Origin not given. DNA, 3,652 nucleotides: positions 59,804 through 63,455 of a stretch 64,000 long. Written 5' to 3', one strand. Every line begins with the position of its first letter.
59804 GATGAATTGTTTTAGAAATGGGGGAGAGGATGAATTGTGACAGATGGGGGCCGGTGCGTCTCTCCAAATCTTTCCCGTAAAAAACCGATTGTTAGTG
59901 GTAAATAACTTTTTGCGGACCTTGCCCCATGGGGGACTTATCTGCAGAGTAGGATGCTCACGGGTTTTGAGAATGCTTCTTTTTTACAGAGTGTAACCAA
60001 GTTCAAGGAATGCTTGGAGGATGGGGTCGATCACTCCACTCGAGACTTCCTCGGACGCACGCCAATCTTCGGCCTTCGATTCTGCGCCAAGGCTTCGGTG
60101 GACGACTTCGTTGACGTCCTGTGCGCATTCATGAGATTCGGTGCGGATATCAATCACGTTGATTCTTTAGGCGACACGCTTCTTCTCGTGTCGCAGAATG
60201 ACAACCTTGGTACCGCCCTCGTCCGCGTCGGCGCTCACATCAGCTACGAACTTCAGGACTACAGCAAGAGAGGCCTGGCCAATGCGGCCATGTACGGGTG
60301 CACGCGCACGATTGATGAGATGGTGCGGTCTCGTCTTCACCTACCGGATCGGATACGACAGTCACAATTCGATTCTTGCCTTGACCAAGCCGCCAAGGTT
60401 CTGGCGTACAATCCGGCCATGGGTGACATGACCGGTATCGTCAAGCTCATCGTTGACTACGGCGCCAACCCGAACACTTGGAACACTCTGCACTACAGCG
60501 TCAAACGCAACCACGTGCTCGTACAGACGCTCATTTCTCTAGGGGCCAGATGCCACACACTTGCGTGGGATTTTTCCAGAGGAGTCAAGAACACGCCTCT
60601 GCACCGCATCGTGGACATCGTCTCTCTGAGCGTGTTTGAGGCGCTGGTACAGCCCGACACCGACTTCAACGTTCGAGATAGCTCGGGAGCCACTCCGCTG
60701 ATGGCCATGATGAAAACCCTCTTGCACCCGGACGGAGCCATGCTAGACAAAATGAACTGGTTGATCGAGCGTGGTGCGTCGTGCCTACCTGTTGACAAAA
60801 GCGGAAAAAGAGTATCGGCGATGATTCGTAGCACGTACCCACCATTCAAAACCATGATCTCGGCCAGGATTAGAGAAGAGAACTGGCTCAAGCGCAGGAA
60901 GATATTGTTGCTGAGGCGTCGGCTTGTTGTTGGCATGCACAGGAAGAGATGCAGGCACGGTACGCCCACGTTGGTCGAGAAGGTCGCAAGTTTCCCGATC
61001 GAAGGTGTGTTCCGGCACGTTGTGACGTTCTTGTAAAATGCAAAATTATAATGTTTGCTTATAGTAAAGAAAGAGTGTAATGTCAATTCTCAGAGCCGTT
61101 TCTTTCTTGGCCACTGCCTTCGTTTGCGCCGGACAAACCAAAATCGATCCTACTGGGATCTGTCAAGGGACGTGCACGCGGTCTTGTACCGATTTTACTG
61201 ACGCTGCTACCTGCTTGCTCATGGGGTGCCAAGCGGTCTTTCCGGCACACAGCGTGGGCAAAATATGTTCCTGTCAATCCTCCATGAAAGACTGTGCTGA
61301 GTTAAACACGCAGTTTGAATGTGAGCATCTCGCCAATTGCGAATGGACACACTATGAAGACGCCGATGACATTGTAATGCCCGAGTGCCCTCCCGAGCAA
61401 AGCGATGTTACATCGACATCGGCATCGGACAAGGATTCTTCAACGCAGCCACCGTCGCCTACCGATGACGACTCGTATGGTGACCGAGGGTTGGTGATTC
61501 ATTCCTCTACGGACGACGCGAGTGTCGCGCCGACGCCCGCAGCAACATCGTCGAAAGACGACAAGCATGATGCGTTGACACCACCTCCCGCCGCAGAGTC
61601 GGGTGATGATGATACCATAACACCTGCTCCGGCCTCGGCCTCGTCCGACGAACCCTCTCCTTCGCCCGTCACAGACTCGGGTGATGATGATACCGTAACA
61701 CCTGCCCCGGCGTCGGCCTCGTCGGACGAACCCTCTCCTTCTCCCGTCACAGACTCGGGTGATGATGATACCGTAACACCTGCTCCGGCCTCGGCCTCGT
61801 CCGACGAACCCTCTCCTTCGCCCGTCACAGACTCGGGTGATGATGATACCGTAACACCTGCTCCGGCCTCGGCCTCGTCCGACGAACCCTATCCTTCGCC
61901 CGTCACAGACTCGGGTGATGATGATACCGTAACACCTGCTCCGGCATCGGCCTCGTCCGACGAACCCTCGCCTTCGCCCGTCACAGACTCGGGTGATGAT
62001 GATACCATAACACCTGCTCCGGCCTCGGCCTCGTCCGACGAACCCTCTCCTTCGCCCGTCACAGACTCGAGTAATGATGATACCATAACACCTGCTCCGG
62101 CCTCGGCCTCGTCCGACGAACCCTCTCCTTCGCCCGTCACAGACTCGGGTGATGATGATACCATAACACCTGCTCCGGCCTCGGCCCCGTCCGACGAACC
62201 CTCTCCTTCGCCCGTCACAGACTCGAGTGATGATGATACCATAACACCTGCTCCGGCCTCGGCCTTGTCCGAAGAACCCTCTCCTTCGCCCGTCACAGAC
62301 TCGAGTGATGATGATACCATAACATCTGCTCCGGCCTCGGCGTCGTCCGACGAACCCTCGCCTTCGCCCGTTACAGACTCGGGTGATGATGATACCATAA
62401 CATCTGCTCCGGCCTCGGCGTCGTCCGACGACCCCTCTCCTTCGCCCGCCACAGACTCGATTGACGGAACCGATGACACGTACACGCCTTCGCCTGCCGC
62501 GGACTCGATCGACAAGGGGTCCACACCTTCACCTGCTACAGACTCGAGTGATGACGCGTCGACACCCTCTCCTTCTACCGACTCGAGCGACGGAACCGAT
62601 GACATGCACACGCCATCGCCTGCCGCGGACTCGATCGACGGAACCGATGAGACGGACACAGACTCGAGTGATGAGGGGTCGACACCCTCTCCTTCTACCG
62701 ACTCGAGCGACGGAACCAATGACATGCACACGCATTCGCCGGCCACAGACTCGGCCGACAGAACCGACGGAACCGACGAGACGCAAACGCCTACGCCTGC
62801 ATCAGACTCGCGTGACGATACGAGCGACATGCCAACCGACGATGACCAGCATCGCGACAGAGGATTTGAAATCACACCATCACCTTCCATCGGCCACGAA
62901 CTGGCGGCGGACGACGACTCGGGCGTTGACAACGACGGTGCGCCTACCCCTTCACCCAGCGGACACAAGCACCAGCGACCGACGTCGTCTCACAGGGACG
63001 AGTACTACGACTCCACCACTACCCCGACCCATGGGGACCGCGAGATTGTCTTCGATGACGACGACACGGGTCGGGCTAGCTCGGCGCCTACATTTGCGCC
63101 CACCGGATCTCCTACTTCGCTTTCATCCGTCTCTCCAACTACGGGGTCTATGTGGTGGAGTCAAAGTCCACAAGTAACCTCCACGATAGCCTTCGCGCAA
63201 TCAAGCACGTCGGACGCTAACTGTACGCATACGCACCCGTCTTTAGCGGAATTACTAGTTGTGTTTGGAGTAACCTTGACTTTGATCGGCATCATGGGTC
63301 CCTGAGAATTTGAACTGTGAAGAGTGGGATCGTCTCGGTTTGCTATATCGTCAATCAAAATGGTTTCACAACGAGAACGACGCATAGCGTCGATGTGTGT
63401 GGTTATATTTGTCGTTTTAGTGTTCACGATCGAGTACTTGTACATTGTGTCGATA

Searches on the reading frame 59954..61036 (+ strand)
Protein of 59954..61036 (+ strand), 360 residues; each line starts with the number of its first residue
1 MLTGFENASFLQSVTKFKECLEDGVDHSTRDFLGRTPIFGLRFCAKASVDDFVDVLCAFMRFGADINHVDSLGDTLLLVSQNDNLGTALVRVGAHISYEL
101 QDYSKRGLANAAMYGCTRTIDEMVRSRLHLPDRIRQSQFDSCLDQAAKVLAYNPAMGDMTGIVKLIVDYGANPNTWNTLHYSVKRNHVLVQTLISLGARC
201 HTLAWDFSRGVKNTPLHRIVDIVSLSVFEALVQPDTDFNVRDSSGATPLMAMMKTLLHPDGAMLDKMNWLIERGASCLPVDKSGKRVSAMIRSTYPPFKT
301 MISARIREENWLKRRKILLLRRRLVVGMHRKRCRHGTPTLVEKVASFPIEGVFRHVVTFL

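Call 42: find_encoding_contigs(protein=window:59954-61036:+, flank=10000, max_places=6)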
Protein window:59954-61036:+ (360 aa): 3 contigs read that carry it; 2 places shown.
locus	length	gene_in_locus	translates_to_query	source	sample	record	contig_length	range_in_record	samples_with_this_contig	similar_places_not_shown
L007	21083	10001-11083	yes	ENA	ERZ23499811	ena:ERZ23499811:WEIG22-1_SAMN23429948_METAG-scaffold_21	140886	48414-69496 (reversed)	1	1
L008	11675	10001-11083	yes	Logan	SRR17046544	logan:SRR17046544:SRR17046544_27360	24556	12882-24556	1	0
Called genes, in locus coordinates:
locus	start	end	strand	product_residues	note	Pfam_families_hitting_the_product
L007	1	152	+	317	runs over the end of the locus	PF13177:DNA_pol3_delta2 (weak), PF00004:AAA, PF07724:AAA_2 (weak), PF13401:AAA_22 (weak), PF08542:Rep_fac_C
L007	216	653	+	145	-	-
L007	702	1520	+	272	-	-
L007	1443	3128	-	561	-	PF01644:Chitin_synth_1, PF03142:Chitin_synth_2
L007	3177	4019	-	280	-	-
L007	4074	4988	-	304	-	PF00069:Pkinase, PF07714:PK_Tyr_Ser-Thr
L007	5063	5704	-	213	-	-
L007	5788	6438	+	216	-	PF00226:DnaJ (weak)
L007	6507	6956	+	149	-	PF00134:Cyclin_N (faint)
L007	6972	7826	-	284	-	-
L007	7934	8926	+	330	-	-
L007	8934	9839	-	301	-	-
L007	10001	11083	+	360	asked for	PF12796:Ank_2 (faint), PF13637:Ank_4 (faint), PF00023:Ank (faint), PF13606:Ank_3 (faint)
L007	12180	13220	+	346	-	-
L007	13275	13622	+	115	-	-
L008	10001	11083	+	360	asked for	PF12796:Ank_2 (faint), PF13637:Ank_4 (faint), PF00023:Ank (faint), PF13606:Ank_3 (faint)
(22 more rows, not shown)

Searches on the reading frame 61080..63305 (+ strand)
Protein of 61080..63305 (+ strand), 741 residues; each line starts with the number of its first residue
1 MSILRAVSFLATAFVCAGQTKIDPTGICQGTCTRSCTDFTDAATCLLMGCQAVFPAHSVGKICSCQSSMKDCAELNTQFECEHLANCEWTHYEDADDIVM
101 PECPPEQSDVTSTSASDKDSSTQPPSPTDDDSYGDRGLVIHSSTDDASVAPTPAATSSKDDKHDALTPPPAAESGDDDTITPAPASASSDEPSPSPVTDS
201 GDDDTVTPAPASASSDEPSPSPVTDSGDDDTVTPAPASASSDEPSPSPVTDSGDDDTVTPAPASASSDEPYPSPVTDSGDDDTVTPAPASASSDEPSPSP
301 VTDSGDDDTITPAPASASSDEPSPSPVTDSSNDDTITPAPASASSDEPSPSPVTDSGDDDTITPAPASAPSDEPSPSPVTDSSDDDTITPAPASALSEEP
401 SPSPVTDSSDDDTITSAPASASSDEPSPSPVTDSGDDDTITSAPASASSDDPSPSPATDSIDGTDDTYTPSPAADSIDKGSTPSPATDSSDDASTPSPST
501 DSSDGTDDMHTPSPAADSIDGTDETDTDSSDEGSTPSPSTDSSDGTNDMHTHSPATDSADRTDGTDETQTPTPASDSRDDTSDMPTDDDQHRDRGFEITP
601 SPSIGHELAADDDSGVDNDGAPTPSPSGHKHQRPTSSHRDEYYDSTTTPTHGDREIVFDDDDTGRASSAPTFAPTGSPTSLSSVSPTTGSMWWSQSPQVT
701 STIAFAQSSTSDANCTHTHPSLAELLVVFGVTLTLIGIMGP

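Call 26: find_encoding_contigs(protein=window:61080-63305:+, flank=10000, max_places=4)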
Protein window:61080-63305:+ (741 aa): no gene with exactly this product is on record in the collection.
